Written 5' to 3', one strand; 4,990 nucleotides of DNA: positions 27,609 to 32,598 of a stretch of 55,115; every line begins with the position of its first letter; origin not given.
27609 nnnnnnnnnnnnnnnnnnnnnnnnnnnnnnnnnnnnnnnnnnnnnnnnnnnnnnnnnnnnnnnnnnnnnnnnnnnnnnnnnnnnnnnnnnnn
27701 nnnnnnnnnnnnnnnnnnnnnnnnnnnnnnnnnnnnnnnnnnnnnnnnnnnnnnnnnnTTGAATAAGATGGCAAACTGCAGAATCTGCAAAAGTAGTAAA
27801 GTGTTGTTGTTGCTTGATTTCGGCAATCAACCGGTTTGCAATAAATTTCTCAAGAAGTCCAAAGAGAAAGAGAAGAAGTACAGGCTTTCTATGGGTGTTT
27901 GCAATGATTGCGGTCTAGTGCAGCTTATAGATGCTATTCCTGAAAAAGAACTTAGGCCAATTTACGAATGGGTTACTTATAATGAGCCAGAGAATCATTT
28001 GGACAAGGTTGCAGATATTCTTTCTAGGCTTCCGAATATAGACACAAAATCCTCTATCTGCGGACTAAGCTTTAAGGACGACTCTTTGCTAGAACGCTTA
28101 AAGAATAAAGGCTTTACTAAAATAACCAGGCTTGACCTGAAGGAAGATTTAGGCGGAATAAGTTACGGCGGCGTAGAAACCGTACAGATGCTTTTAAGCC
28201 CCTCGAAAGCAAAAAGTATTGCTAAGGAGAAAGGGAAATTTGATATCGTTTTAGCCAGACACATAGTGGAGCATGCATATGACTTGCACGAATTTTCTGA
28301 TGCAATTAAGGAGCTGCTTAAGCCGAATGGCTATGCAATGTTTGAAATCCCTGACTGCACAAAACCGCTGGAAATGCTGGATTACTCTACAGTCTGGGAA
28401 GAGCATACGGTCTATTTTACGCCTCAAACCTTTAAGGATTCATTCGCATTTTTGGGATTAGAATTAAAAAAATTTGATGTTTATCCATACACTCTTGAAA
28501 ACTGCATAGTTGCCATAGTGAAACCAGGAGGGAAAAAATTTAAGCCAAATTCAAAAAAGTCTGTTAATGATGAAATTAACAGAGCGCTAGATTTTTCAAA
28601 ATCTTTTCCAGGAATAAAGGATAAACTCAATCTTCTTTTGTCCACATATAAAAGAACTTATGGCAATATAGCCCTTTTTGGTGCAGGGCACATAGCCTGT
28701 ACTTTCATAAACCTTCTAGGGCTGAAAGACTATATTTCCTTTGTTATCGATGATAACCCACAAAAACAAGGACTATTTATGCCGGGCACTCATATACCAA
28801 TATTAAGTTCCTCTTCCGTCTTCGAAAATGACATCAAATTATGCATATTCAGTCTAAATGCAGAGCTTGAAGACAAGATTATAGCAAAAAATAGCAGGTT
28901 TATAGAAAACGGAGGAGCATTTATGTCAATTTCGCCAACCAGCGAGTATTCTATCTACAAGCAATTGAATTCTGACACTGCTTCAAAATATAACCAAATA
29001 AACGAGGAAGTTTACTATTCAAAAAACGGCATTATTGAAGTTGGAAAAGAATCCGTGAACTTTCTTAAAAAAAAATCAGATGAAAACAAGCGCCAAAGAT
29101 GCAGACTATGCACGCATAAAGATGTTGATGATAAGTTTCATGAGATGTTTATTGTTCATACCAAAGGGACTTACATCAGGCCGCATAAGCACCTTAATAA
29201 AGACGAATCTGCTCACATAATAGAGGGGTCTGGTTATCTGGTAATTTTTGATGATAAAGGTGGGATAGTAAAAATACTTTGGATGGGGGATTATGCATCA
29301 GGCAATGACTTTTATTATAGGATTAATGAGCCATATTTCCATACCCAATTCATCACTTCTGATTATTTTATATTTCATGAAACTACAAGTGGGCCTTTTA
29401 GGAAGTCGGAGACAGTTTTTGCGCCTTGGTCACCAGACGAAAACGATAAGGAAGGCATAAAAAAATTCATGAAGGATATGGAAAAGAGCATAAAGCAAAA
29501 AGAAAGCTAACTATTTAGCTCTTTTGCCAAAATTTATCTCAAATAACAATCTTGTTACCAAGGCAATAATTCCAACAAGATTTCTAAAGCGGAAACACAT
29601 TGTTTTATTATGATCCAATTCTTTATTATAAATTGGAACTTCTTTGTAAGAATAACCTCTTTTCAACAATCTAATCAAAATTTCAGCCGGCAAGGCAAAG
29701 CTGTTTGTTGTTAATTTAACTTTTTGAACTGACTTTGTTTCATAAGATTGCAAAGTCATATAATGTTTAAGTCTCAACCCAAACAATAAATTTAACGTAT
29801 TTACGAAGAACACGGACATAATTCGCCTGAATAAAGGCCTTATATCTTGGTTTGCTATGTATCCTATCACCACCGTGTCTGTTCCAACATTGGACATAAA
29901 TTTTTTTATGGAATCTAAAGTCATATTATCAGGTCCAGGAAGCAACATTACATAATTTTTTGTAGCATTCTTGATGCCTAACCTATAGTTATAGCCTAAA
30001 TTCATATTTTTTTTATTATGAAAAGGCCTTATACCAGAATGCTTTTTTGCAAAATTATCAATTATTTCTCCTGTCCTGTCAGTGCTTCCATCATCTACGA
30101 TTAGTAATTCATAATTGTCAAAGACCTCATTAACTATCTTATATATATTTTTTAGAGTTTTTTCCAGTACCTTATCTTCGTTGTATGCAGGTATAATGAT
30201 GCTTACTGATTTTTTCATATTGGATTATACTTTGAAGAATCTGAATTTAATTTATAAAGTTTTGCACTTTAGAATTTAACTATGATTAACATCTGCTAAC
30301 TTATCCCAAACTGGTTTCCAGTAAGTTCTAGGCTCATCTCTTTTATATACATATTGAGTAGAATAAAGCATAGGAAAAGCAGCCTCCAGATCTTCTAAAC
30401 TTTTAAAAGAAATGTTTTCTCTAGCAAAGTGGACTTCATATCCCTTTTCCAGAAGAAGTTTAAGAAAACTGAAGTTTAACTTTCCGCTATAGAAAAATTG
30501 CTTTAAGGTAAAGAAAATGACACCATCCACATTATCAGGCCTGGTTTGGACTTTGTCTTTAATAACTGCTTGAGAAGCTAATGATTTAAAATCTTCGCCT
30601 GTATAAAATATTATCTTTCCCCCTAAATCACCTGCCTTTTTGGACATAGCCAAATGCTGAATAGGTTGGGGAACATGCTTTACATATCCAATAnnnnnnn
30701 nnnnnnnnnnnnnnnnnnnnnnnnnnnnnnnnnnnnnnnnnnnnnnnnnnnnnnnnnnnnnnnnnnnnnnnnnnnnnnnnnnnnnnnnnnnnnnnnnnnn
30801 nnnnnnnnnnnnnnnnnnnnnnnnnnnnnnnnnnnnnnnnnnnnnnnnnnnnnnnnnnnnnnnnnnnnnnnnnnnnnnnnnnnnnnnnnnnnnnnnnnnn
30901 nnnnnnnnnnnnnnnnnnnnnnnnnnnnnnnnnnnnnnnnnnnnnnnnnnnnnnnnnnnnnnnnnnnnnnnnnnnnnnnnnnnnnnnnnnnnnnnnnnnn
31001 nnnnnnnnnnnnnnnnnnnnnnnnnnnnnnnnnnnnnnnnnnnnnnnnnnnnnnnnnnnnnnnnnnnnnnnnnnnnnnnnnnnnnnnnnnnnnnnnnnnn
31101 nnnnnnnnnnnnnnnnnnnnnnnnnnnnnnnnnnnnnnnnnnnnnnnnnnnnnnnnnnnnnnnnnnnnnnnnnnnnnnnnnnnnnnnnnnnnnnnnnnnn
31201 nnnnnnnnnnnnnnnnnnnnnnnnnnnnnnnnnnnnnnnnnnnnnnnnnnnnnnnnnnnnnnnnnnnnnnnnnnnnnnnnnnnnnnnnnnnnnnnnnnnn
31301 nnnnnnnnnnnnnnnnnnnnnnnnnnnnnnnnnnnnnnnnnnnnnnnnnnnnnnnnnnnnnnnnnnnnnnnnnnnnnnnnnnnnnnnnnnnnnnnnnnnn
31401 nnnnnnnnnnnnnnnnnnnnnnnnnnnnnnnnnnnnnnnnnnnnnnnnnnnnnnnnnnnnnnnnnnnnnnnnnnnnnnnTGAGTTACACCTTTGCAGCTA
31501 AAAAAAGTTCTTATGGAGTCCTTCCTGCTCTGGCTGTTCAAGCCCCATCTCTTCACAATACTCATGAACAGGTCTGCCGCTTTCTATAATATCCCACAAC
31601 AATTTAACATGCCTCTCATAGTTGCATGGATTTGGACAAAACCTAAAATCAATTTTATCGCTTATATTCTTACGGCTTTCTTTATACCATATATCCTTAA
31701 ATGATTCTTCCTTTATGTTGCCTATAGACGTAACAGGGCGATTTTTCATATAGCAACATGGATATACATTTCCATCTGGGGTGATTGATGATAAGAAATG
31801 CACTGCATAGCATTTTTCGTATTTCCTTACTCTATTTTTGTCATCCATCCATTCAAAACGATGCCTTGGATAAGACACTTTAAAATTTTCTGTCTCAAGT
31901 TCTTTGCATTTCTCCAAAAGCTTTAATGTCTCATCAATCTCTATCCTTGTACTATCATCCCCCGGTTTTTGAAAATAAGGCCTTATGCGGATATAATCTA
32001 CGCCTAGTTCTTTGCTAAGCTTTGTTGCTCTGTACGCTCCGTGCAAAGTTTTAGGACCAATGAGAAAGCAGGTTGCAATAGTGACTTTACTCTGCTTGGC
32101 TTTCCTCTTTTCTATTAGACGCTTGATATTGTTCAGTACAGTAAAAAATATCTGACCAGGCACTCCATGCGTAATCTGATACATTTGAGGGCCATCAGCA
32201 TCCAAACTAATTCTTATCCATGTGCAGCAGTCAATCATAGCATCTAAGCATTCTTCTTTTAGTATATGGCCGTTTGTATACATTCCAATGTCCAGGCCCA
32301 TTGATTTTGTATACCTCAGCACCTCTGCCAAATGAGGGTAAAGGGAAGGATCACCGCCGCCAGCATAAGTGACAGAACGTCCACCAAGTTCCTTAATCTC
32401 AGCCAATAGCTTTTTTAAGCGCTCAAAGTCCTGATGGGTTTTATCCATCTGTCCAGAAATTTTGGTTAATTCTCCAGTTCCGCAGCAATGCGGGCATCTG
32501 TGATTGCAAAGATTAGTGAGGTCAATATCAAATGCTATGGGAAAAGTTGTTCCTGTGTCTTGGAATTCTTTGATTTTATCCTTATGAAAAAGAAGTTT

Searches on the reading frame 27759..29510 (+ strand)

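Call 26: search_protein_families(library=pfam, proteins=[window:27759-29510:+], max_evalue=0.001)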
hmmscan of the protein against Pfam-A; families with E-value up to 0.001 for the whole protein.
window:27759-29510:+ (583 aa): 6 families
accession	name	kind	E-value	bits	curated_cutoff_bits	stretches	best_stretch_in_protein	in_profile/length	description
PF08484.17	Methyltransf_14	-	6.7e-20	71.9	23.5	1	271-390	38-157/160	C-methyltransferase C-terminal domain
PF08421.16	Methyltransf_13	-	1.1e-17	64.4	31.3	1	7-65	1-61/62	Putative zinc binding domain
PF13489.12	Methyltransf_23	-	1.2e-10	41.8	27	1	84-236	9-161/164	Methyltransferase domain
PF08241.18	Methyltransf_11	-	4.6e-05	24.4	21.2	1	149-195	49-95/95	Methyltransferase domain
PF08242.18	Methyltransf_12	-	0.00022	22.3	30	1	138-192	64-97/98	Methyltransferase domain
PF13847.12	Methyltransf_31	-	0.00047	20.3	27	0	154-201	69-115/145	Methyltransferase domain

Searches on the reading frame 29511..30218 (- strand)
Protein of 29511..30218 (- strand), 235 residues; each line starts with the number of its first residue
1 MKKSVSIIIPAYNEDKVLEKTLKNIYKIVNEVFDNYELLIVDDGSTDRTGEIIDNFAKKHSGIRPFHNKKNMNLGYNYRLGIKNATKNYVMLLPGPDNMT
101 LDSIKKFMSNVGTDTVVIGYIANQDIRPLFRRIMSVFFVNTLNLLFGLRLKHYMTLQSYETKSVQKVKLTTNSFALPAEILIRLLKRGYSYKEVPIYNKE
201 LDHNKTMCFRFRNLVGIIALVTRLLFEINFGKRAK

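Call 26: search_protein_families(library=pfam, proteins=[window:29511-30218:-], max_evalue=0.001)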
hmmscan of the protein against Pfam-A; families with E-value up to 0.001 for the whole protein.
window:29511-30218:- (235 aa): 3 families
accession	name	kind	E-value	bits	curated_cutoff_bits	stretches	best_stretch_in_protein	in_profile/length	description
PF00535.33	Glycos_transf_2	-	3.7e-23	82.7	23.3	1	6-119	1-113/168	Glycosyl transferase family 2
PF10111.15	Glyco_tranf_2_2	-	5.2e-08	33.1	27.3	1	6-109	1-104/276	Glycosyltransferase like family 2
PF13641.12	Glyco_tranf_2_3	-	9.6e-05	22.9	27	1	5-64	3-61/230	Glycosyltransferase like family 2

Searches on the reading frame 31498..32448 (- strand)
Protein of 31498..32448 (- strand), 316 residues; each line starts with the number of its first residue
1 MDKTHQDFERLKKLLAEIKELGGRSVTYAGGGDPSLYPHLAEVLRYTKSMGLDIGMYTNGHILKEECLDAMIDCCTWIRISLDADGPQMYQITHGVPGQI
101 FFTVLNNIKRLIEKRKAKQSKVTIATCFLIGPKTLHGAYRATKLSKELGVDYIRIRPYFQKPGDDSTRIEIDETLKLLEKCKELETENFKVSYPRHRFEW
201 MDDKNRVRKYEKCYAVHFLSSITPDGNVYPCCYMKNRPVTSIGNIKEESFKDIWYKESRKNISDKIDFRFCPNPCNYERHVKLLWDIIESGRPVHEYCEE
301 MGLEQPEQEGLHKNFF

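Call 26: search_protein_families(library=pfam, proteins=[window:31498-32448:-], max_evalue=0.001)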
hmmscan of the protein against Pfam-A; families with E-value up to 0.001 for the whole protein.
window:31498-32448:- (316 aa): 2 families
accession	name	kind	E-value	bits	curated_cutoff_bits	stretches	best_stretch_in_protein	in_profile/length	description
PF13186.11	SPASM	-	5.9e-12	46.1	21.5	1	213-272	1-64/67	Iron-sulfur cluster-binding domain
PF04055.27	Radical_SAM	-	1.2e-11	45.5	29.5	1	6-116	28-141/166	Radical SAM superfamily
